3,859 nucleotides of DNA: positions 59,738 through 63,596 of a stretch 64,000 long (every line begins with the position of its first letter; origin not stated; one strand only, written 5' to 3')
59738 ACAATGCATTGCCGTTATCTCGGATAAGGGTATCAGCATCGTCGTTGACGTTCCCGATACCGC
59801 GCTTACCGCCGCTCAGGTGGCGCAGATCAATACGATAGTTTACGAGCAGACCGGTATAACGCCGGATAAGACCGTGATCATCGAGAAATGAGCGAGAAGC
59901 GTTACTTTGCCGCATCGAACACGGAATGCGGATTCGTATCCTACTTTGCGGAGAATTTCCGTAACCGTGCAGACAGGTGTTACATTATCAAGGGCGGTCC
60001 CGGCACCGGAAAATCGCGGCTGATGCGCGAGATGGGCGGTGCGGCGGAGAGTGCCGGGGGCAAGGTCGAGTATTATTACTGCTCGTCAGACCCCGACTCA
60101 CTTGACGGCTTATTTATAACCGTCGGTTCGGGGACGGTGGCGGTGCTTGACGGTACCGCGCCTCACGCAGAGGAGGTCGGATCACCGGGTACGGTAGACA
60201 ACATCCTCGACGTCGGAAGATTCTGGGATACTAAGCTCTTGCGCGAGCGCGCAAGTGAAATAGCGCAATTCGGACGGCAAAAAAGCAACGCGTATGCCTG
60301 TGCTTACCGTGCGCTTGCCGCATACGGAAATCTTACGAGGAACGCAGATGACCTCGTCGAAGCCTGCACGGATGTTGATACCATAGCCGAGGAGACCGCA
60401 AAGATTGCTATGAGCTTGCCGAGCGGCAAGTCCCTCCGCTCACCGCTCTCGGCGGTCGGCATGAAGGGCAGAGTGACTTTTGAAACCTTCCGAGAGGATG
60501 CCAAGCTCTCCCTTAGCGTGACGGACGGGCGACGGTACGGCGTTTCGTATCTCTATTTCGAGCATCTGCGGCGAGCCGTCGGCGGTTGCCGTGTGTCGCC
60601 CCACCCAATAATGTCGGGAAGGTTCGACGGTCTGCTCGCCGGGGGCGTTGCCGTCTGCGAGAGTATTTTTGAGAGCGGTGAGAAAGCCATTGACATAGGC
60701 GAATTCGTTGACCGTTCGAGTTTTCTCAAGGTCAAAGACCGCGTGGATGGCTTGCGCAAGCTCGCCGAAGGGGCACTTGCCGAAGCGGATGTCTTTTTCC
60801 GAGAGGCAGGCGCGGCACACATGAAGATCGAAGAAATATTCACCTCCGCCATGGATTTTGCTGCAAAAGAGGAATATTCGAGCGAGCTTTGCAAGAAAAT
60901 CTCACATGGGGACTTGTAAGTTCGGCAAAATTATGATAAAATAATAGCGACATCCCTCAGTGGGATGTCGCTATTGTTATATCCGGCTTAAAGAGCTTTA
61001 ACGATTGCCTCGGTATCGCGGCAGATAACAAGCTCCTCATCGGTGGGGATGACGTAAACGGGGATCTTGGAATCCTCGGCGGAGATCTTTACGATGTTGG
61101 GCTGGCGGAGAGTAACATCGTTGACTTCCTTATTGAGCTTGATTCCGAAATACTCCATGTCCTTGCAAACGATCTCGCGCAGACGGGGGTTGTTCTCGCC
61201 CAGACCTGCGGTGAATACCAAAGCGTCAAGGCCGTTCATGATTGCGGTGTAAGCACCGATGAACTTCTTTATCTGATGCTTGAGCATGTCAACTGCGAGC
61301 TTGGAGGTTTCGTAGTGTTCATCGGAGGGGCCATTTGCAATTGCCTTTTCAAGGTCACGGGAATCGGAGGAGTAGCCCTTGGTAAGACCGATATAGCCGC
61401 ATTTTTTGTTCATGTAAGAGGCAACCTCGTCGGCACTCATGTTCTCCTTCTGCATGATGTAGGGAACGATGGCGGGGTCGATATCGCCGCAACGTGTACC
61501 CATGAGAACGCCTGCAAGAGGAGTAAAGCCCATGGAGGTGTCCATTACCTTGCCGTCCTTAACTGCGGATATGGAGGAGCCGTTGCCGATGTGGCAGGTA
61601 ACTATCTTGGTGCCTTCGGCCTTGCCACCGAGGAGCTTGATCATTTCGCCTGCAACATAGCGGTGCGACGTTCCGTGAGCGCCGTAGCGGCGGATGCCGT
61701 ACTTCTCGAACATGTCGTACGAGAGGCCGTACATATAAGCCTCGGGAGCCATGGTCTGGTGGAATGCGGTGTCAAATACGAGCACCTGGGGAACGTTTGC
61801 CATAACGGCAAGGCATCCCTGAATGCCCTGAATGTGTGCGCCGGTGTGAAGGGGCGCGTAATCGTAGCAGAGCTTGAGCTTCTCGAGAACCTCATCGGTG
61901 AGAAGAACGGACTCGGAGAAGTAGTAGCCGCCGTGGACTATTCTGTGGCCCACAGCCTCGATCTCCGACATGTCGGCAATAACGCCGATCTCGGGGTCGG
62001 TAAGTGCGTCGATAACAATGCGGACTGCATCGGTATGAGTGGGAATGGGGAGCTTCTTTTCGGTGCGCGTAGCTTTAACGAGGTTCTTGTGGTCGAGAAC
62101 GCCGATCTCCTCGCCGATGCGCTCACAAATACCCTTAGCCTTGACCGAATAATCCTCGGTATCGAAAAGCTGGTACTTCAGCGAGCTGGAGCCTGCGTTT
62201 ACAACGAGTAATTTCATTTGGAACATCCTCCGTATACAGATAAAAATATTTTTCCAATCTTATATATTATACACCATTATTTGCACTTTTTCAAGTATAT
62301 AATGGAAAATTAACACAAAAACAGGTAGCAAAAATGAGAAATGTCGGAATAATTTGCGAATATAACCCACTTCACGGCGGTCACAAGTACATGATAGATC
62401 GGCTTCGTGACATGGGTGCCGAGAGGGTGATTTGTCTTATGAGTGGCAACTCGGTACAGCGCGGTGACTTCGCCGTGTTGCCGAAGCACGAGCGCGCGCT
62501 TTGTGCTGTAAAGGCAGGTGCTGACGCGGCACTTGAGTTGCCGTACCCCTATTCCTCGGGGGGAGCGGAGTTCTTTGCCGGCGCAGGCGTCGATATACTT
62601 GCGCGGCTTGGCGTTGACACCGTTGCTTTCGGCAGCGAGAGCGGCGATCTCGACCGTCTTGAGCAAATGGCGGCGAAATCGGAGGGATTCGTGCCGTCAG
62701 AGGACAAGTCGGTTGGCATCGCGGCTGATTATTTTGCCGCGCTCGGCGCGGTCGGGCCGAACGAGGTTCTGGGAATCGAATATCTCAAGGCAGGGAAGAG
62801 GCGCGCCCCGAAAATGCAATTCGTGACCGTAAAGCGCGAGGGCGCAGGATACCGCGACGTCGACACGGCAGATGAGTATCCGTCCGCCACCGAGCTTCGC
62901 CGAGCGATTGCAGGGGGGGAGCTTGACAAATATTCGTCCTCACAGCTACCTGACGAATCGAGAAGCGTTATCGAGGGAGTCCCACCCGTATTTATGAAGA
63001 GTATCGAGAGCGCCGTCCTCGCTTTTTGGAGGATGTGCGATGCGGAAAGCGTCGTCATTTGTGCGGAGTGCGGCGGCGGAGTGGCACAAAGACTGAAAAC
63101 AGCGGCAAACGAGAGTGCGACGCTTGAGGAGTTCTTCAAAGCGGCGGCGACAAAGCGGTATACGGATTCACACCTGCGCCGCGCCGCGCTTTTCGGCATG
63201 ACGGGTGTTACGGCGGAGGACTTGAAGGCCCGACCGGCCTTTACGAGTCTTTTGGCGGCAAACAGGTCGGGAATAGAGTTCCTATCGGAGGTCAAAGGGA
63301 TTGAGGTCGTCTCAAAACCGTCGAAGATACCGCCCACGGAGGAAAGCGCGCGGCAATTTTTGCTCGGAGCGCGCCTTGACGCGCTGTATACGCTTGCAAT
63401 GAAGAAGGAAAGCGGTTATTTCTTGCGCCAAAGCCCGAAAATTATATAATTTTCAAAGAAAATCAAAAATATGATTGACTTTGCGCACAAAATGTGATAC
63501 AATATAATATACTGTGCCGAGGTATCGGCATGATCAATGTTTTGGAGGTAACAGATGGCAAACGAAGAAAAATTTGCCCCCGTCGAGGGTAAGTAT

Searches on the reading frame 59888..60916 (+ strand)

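Call 21: search_protein_families(library=pfam, proteins=[window:59888-60916:+], max_evalue=0.001)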
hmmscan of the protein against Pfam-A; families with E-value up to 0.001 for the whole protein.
window:59888-60916:+ (343 aa): 1 family
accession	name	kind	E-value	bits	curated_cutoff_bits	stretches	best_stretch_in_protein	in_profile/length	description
PF13604.12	AAA_30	-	0.00031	21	27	1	23-62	12-51/191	AAA domain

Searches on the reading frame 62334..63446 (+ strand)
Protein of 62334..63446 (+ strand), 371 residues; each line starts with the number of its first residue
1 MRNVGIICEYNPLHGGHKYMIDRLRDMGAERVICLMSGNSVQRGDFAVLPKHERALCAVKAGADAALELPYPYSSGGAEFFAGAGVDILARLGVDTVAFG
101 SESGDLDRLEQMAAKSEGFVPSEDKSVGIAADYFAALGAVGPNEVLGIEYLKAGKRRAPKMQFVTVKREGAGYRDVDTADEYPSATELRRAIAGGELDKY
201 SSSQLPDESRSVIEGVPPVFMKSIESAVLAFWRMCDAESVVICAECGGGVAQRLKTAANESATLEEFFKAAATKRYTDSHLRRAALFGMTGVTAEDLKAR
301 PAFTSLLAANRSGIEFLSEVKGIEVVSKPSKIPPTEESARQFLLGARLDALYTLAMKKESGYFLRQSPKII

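Call 21: search_protein_families(library=pfam, proteins=[window:62334-63446:+], max_evalue=0.001)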
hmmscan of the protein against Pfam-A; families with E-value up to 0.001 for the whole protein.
window:62334-63446:+ (371 aa): 2 families
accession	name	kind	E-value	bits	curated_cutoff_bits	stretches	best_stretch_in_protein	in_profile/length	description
PF05636.17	HIGH_NTase1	-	4e-78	263.9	27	1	1-359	1-393/402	HIGH Nucleotidyl Transferase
PF01467.32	CTP_transf_like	-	0.00014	22.5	21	1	10-58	6-54/133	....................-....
